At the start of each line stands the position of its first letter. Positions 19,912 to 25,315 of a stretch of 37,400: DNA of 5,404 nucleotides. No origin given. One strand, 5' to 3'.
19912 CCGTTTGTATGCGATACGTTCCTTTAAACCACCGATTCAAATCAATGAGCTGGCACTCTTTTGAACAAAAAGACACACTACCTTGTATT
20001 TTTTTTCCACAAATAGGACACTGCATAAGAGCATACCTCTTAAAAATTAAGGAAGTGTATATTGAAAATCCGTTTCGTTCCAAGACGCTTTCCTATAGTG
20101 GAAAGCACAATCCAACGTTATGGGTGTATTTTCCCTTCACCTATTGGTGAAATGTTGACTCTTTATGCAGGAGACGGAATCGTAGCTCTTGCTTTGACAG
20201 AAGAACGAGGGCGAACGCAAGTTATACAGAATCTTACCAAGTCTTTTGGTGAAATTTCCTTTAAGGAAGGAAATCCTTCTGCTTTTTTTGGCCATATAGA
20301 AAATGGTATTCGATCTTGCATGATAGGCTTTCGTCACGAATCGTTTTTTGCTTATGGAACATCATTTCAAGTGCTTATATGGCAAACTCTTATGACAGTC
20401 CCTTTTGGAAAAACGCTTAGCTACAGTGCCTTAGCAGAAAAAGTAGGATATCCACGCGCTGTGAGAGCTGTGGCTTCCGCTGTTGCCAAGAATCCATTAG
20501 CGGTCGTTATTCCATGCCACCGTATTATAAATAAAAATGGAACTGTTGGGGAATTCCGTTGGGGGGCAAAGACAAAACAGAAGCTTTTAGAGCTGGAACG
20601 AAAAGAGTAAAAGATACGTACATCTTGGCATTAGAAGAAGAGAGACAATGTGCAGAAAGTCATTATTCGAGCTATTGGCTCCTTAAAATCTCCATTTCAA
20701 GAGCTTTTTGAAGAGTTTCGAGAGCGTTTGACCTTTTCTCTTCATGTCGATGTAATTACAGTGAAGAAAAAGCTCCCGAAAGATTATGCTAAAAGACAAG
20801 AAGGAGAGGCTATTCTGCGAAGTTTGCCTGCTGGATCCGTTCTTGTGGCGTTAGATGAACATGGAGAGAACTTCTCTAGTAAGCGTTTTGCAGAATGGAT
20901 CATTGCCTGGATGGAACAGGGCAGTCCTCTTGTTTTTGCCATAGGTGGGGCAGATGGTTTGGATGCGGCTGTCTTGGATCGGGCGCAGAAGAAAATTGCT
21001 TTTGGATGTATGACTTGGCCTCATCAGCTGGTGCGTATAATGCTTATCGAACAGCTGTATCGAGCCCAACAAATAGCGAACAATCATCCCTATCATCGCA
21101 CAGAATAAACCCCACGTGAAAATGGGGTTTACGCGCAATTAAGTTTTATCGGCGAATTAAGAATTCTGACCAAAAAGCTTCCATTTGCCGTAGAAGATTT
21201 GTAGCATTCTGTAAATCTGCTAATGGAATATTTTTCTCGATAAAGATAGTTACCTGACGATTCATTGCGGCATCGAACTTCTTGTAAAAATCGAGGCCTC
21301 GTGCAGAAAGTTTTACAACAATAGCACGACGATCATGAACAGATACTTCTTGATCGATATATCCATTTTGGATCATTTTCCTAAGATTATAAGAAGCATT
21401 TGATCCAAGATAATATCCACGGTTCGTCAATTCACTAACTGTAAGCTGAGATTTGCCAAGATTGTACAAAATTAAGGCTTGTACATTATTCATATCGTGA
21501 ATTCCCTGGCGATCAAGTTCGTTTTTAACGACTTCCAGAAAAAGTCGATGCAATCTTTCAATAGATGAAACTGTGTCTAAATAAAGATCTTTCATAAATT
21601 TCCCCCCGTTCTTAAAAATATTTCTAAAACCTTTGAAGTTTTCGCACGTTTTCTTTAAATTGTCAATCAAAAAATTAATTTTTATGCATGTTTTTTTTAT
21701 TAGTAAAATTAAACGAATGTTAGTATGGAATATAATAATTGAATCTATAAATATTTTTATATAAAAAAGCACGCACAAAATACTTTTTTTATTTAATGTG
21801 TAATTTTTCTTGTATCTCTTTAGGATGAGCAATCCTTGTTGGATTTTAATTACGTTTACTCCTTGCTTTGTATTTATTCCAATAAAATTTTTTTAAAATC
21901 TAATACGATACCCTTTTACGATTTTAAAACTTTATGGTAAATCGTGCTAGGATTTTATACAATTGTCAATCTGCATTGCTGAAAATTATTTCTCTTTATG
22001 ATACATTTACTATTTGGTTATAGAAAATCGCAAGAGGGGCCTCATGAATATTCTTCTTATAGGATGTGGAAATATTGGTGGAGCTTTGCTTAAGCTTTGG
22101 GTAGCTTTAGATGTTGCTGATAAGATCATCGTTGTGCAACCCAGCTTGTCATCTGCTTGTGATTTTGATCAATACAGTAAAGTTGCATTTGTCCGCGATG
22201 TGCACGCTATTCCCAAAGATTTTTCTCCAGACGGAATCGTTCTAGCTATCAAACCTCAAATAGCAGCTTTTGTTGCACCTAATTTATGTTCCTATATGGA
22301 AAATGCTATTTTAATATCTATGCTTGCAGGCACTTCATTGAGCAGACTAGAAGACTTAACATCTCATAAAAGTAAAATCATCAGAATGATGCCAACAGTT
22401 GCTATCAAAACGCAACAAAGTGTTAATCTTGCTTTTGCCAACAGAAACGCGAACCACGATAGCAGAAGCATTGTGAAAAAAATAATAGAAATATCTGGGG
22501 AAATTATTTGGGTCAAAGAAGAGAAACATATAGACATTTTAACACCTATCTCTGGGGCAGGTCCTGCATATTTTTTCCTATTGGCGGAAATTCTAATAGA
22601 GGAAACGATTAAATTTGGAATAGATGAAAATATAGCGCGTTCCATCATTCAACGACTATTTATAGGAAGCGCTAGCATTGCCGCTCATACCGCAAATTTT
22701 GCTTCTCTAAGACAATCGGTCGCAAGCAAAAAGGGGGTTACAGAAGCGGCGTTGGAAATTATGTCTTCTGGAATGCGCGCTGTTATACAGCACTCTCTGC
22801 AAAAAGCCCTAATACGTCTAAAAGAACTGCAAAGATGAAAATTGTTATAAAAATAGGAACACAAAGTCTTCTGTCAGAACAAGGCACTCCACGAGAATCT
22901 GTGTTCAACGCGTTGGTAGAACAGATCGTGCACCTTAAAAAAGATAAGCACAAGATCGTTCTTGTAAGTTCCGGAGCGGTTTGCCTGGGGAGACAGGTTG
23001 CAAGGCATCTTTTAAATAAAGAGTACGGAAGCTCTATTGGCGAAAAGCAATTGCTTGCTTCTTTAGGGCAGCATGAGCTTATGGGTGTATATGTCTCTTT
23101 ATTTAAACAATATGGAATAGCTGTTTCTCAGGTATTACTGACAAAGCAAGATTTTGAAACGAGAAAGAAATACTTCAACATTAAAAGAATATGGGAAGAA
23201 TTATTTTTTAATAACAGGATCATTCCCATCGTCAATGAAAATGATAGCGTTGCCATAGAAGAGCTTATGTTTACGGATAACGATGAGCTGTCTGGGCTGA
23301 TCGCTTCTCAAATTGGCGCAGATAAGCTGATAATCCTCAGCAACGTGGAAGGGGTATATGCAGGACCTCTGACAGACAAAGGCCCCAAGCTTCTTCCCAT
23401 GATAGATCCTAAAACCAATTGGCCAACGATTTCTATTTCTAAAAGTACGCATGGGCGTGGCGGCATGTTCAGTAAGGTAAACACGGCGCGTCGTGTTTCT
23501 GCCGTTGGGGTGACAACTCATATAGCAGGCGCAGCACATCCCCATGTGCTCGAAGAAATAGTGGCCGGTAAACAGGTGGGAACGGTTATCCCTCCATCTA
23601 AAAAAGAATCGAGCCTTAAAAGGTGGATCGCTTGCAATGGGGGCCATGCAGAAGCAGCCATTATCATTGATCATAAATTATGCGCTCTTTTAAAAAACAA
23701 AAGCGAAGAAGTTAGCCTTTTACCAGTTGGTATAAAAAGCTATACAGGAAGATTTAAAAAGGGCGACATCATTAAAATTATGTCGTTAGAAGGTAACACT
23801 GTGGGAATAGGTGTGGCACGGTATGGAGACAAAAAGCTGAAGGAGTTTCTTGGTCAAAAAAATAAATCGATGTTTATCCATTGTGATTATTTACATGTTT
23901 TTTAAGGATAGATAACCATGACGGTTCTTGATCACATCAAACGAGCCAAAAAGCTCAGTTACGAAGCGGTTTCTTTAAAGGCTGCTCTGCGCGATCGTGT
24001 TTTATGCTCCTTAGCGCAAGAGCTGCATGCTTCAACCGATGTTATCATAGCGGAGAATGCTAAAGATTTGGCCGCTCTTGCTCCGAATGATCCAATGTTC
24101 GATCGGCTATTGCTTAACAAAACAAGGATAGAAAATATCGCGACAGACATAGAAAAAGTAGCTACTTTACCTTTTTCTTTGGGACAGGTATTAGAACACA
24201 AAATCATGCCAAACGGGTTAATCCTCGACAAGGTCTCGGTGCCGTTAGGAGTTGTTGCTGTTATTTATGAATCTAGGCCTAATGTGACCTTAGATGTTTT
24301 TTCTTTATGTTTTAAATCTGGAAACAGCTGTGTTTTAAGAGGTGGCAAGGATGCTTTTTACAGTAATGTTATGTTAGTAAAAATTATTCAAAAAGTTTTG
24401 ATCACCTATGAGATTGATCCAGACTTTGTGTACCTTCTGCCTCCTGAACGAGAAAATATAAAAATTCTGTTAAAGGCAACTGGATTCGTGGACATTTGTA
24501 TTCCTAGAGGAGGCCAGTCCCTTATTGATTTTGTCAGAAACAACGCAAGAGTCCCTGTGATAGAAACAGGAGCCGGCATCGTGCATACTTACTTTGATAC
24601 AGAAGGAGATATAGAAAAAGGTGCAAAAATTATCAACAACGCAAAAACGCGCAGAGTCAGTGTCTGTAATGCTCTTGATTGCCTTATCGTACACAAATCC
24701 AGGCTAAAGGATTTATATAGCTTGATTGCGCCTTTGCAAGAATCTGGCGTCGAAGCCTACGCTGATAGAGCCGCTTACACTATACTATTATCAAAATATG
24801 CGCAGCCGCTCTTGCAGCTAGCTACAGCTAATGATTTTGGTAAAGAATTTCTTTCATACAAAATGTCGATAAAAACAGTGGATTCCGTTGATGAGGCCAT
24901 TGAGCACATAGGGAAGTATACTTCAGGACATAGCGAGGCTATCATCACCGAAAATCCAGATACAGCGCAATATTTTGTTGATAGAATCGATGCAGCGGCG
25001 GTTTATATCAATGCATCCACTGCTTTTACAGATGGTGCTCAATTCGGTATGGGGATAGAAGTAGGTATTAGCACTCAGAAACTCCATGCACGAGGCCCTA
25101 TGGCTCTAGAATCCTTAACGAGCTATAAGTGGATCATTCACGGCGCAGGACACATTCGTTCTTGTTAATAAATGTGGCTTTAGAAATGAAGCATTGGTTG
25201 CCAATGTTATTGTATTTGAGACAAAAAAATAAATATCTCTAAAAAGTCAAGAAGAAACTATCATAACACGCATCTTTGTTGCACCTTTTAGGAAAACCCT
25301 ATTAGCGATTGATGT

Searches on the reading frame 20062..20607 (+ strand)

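Call 7: search_protein_families(library=pfam, proteins=[window:20062-20607:+], max_evalue=0.01)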
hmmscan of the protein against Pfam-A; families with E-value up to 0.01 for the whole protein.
window:20062-20607:+ (182 aa): 1 family
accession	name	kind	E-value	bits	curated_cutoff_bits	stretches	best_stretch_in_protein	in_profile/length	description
PF01035.26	DNA_binding_1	-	1.8e-30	105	27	1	102-180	2-80/81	6-O-methylguanine DNA methyltransferase, DNA binding domain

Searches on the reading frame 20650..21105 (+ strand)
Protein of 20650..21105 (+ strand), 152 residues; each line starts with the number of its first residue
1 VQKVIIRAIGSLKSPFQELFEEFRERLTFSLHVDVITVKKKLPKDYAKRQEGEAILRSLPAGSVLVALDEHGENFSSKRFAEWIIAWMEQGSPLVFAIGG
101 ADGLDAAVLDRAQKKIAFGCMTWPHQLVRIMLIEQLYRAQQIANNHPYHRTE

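Call 7: search_protein_families(library=pfam, proteins=[window:20650-21105:+], max_evalue=0.01)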
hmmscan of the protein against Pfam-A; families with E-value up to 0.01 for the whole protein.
window:20650-21105:+ (152 aa): 1 family
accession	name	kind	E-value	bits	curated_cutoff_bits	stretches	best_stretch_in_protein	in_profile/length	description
PF02590.22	SPOUT_MTase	-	1.2e-44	152.5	27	1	4-149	3-154/154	Predicted SPOUT methyltransferase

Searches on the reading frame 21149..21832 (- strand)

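Call 7: search_protein_families(library=pfam, proteins=[window:21149-21832:-], max_evalue=0.01)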
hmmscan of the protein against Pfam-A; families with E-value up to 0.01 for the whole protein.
window:21149-21832:- (228 aa): 3 families
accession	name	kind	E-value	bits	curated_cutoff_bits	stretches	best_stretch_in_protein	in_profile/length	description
PF12802.13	MarR_2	-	1.3e-10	41.7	27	1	112-170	1-61/61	MarR family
PF13463.12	HTH_27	-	5.4e-10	39.8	22.2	1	114-179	1-68/68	Winged helix DNA-binding domain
PF01047.28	MarR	-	0.00029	21.1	24.6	1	116-170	3-58/59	MarR family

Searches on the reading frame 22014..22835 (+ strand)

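Call 7: search_protein_families(library=pfam, proteins=[window:22014-22835:+], max_evalue=0.01)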
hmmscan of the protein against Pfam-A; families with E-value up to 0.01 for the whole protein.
window:22014-22835:+ (274 aa): 3 families
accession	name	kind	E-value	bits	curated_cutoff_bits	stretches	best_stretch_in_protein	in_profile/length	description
PF14748.11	P5CR_dimer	-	1.8e-22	80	25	1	170-272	1-105/105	Pyrroline-5-carboxylate reductase dimerisation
PF03807.23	F420_oxidored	-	2.2e-08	35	21.6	1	13-106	2-94/94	NADP oxidoreductase coenzyme F420-dependent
PF01408.29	GFO_IDH_MocA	-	0.0039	18.3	24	1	11-82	1-73/120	Oxidoreductase family, NAD-binding Rossmann fold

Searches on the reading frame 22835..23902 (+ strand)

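Call 8: search_protein_families(library=pfam, proteins=[window:22835-23902:+], max_evalue=0.01)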
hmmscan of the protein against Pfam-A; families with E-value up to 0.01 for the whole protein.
window:22835-23902:+ (356 aa): 2 families
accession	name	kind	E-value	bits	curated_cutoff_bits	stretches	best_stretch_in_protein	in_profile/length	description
PF00696.33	AA_kinase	-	1.5e-36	126.8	24.9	1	1-231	1-233/234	Amino acid kinase family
PF01472.26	PUA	-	1.7e-10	41.2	24.8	1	293-342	17-66/74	PUA domain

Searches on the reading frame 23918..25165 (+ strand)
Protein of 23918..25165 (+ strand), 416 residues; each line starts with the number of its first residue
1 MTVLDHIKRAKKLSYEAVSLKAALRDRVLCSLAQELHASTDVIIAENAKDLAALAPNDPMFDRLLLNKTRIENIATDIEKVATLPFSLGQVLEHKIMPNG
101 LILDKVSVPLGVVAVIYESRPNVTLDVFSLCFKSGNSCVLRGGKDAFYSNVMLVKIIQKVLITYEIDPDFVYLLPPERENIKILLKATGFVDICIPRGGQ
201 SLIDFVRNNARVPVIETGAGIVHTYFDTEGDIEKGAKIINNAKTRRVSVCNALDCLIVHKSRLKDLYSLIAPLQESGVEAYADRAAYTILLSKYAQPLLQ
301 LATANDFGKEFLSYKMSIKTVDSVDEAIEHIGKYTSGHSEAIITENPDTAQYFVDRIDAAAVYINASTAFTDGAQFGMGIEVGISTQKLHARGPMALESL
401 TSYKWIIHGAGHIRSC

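Call 8: search_protein_families(library=pfam, proteins=[window:23918-25165:+], max_evalue=0.01)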
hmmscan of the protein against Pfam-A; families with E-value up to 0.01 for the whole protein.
window:23918-25165:+ (416 aa): 1 family
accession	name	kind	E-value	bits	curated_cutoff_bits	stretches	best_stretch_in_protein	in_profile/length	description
PF00171.27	Aldedh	-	1e-09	38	23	1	316-405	374-460/461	Aldehyde dehydrogenase family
